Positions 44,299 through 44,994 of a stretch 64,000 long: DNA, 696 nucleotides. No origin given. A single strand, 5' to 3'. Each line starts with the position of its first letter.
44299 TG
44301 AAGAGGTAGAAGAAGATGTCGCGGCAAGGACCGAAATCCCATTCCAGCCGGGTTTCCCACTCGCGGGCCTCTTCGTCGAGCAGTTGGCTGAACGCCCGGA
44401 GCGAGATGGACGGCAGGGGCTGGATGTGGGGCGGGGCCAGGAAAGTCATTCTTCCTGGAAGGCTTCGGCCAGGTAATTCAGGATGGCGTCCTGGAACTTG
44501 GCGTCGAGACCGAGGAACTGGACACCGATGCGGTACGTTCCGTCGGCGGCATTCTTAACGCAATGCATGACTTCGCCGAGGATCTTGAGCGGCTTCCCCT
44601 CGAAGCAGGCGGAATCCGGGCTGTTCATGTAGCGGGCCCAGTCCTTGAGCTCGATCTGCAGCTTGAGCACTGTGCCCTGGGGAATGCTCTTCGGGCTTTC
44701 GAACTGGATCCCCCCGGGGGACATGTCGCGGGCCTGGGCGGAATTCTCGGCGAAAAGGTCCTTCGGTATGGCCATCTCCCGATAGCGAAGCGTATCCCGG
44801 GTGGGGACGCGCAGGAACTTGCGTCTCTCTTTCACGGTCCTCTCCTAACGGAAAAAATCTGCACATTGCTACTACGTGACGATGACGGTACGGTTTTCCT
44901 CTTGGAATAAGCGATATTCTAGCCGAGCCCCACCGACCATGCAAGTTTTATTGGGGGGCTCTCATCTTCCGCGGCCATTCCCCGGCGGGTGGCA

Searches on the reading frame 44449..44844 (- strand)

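Call 90: search_protein_families(library=pfam, proteins=[window:44449-44844:-], max_evalue=0.001)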
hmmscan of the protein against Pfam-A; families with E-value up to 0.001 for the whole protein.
window:44449-44844:- (132 aa): 1 family
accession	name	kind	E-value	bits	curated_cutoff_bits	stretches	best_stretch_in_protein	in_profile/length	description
PF07238.19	PilZ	-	3.1e-10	40.7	22.5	1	6-126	1-101/102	PilZ domain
